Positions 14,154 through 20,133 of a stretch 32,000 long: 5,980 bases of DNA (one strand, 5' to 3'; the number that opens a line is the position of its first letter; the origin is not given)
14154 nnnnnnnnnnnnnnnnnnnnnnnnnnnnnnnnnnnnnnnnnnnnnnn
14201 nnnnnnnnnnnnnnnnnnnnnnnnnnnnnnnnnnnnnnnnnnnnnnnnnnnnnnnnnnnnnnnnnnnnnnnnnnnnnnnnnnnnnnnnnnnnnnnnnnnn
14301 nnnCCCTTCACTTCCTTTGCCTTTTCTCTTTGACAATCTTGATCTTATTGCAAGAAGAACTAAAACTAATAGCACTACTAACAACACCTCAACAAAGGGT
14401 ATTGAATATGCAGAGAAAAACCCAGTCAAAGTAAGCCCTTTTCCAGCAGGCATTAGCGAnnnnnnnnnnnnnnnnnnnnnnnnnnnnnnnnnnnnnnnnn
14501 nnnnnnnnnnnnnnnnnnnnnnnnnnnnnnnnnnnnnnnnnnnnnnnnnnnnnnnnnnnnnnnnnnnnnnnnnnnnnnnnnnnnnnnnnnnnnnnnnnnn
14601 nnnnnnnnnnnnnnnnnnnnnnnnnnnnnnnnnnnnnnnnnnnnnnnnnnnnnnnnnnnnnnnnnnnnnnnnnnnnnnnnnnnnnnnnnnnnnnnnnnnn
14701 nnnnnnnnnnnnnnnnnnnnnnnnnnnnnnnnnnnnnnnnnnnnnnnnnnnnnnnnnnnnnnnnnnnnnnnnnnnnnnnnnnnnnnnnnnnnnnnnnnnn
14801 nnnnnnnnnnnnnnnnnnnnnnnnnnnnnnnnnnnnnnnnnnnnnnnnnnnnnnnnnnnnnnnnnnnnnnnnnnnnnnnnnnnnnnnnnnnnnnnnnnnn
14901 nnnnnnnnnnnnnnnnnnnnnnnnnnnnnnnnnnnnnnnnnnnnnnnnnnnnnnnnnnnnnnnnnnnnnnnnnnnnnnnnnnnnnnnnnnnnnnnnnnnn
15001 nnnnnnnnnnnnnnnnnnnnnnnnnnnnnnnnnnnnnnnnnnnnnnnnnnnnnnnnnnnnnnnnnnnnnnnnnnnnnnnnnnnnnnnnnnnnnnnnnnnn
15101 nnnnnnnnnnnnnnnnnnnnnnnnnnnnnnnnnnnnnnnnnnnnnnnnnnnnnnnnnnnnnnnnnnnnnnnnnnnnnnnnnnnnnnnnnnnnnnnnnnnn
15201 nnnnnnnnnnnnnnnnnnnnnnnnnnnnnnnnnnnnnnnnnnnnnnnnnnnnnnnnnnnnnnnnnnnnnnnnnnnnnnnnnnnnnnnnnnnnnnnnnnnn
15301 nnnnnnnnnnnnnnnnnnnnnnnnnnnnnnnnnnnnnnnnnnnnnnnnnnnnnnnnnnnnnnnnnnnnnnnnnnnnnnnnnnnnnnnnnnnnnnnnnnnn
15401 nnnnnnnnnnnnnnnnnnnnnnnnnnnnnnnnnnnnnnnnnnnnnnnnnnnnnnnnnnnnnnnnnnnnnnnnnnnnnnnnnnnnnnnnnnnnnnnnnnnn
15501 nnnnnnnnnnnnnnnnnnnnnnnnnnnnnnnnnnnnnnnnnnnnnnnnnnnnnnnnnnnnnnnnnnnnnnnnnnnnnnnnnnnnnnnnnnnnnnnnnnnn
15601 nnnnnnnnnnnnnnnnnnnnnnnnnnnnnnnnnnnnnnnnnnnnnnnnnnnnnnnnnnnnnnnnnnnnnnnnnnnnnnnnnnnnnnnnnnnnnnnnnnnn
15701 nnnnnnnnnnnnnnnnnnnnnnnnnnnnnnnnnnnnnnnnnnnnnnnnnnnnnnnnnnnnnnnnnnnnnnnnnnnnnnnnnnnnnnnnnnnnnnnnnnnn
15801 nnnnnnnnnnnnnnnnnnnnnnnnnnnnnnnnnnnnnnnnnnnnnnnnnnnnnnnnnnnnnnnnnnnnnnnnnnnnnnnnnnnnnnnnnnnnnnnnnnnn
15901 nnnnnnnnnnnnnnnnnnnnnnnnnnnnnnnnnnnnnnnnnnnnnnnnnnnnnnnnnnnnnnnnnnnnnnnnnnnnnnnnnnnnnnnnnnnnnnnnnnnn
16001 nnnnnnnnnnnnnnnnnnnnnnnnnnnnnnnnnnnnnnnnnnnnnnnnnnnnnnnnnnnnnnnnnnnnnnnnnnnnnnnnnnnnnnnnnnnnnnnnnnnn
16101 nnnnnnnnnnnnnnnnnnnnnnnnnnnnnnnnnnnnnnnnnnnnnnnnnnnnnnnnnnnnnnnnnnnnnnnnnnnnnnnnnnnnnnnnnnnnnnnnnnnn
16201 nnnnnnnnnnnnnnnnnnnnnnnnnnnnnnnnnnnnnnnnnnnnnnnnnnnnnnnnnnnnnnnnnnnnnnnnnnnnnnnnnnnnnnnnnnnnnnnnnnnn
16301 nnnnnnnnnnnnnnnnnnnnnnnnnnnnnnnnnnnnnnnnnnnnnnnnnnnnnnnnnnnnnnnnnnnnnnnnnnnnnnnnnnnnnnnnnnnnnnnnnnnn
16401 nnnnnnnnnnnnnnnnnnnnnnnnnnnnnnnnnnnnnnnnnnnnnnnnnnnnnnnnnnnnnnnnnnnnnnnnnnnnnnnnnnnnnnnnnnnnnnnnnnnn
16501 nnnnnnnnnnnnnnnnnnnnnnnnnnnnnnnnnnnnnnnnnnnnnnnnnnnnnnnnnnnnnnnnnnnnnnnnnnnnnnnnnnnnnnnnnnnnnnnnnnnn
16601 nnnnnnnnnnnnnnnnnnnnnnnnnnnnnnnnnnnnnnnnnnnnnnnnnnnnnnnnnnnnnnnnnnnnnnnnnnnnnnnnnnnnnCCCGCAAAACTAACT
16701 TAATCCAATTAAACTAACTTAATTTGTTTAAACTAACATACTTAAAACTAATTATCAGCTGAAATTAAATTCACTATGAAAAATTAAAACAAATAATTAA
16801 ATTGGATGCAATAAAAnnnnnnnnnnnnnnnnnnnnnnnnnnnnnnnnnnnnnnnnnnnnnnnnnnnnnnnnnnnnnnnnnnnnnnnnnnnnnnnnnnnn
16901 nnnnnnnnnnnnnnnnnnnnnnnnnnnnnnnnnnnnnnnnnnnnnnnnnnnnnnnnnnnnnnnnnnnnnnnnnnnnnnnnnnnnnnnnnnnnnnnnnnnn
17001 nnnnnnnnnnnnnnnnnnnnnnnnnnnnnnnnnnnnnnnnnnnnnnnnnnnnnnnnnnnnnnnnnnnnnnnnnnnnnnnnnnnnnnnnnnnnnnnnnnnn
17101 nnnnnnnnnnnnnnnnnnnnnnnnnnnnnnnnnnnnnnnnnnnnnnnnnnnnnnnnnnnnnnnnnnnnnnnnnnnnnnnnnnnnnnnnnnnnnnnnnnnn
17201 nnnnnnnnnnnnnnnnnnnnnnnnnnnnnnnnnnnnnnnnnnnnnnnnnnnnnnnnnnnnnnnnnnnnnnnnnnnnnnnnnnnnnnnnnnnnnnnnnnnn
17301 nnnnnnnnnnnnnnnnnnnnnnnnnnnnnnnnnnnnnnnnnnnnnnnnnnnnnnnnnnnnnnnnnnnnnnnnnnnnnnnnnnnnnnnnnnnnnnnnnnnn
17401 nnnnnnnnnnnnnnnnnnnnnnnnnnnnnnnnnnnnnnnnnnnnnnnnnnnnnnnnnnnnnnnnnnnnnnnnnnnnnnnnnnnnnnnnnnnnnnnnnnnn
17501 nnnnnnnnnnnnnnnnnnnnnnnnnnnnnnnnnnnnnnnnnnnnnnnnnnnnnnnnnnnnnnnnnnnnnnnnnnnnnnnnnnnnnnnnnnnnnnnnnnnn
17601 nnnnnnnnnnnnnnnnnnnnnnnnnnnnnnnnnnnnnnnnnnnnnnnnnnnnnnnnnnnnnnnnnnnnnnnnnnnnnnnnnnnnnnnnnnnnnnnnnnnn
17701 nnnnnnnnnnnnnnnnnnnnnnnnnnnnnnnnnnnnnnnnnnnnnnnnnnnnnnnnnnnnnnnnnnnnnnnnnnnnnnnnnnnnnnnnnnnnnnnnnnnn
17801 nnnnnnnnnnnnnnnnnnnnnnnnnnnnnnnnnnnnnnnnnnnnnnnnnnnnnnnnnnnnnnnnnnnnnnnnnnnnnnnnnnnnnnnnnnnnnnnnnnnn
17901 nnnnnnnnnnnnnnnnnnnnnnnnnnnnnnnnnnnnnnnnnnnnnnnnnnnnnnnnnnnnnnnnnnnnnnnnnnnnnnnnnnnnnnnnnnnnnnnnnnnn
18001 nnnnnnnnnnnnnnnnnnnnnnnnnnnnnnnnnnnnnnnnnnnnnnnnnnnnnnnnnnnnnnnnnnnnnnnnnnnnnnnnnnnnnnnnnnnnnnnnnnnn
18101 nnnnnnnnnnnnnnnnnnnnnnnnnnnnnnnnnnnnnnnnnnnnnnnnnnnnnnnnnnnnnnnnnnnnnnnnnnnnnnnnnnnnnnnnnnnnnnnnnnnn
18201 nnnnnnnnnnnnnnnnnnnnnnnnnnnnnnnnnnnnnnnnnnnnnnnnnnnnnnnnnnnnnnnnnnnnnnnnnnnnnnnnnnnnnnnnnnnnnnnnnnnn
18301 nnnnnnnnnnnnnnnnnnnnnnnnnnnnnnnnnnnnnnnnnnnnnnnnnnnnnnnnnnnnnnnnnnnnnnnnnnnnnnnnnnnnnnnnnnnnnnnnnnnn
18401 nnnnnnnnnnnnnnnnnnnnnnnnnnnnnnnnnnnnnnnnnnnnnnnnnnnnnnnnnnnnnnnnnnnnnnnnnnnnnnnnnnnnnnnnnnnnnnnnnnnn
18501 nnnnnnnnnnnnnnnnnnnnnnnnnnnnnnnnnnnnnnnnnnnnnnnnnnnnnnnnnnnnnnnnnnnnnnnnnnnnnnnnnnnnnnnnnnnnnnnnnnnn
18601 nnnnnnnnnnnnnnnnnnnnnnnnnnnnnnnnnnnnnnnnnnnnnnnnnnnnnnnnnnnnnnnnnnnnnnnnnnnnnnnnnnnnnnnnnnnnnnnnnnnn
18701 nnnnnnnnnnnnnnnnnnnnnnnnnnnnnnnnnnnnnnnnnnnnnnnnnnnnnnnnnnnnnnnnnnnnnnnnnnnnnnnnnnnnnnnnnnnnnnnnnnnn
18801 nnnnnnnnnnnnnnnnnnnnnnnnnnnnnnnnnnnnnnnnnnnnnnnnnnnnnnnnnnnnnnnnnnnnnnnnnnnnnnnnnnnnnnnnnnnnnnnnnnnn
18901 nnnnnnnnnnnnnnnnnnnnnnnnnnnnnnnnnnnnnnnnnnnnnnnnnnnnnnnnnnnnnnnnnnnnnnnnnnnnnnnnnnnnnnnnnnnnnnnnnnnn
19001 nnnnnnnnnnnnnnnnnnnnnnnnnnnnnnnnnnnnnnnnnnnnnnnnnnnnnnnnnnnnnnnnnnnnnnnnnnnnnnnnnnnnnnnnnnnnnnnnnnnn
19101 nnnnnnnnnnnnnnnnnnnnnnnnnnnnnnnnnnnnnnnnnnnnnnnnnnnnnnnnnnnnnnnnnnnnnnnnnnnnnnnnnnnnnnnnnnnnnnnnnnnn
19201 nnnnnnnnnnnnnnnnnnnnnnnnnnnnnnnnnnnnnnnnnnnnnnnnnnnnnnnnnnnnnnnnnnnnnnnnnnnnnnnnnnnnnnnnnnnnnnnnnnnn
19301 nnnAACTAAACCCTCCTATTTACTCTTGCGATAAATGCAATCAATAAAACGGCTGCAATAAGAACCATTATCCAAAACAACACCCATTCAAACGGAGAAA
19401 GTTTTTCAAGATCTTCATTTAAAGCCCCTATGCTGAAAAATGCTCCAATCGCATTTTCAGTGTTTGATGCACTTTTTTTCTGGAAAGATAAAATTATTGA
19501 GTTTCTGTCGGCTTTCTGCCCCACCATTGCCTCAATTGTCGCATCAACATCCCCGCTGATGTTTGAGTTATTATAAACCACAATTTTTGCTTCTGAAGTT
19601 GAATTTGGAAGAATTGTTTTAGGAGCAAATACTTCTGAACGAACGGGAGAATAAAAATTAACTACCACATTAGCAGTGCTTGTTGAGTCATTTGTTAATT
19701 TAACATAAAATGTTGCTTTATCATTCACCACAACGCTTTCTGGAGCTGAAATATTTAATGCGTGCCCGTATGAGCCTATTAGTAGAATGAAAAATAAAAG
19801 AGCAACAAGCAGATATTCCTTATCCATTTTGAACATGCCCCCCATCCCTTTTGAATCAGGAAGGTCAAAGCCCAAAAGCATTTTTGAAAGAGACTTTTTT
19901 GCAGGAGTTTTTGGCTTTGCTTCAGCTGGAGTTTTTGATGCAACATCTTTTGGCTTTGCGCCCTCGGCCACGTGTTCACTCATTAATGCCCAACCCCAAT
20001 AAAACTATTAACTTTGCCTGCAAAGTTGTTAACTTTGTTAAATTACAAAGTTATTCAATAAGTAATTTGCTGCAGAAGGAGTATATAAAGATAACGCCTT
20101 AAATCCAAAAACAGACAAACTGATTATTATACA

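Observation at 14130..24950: Six-gene same-strand cluster encoding only secreted or membrane-anchored proteins: candidate uncharacterised cell-surface or host-contact apparatus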

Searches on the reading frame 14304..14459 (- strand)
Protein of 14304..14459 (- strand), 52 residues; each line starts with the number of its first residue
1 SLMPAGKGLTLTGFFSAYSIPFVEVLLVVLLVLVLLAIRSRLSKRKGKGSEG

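Call 84: search_protein_families(library=ncbifam, proteins=[window:14304-14459:-], max_evalue=10)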
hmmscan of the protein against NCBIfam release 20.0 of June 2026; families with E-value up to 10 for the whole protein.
seq(52 aa): 0 families

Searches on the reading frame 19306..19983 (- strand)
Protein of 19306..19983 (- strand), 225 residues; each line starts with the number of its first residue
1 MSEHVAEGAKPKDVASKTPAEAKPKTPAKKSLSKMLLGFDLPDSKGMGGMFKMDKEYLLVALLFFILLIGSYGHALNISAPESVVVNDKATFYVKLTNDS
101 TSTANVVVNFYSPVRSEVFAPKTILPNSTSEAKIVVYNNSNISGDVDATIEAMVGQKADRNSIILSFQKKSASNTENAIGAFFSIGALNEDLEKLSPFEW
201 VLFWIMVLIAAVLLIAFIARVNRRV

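Call 4: search_protein_families(library=pfam, proteins=[window:19306-19983:-], max_evalue=1)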
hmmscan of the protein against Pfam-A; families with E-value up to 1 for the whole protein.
window:19306-19983:- (225 aa): 1 family
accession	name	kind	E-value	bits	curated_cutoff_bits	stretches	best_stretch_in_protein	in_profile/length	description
PF07655.18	Secretin_N_2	-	0.028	15.4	23.4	1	128-164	51-87/91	Secretin N-terminal domain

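Call 27: search_protein_families(library=ncbifam, proteins=[window:19306-19983:-], max_evalue=0.1)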
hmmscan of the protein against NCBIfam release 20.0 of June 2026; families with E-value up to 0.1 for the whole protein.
window:19306-19983:- (225 aa): 1 family
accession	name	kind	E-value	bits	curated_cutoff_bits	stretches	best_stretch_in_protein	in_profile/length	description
NF009159.0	PRK12504.1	equivalog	0.01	15.8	141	1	55-109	90-144/178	DUF4040 domain-containing protein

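Call 28: search_protein_families(library=phrogs, proteins=[window:19306-19983:-], max_evalue=0.01)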
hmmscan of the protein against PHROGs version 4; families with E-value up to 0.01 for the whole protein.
window:19306-19983:- (225 aa): 0 families

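Call 73: search_protein_families(library=pfam, alignment_id=A4, max_evalue=1)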
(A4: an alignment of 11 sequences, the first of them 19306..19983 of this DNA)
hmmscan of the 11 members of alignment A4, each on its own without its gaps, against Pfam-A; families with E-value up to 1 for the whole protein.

A. member 1, window:19306-19983:- (225 aa): 1 family
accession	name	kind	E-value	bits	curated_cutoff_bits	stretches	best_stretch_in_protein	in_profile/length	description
PF07655.18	Secretin_N_2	-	0.028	15.4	23.4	1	128-164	51-87/91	Secretin N-terminal domain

B. families by the number of members that match (of 11 scanned): 20 families
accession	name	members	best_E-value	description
PF06679.17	DUF1180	3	0.047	Membrane protein FAM174-like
PF00207.28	A2M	2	0.00024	Alpha-2-macroglobulin family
PF07655.18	Secretin_N_2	2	0.0039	Secretin N-terminal domain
PF19516.4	DUF6049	1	0.00075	Family of unknown function (DUF6049)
PF10989.13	DUF2808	1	0.0023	Protein of unknown function (DUF2808)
PF11491.13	DUF3213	1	0.0043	Protein of unknown function (DUF3213)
PF18475.7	PIN7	1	0.021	PIN domain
PF22067.2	Cep192_D3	1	0.023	Cep192 domain 3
PF04276.17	DUF443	1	0.035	Protein of unknown function (DUF443)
PF23643.1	TRAPPC13_C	1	0.038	Trafficking protein particle complex subunit 13, C-terminal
PF11551.14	Omp28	1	0.043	Outer membrane protein Omp28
PF09018.17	Phage_Capsid_P3_N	1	0.06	P3 major capsid protein N-terminal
PF01917.21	Arch_flagellin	1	0.067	Archaebacterial flagellin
PF18986.5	DUF5719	1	0.12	Family of unknown function (DUF5719)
PF14147.11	Spore_YhaL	1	0.12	Sporulation protein YhaL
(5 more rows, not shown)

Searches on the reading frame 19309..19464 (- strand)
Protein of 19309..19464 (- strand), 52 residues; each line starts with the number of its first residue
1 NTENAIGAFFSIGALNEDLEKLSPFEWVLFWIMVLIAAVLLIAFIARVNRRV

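Call 84: search_protein_families(library=ncbifam, proteins=[window:19309-19464:-], max_evalue=10)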
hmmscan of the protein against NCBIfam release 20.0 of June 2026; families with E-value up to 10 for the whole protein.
seq(52 aa): 1 family
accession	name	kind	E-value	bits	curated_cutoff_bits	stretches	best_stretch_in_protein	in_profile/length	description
NF058676.1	BaGTA_endo_BgtA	equivalog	0.13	11.7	315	1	19-49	186-216/220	gene transfer agent endolysin BgtA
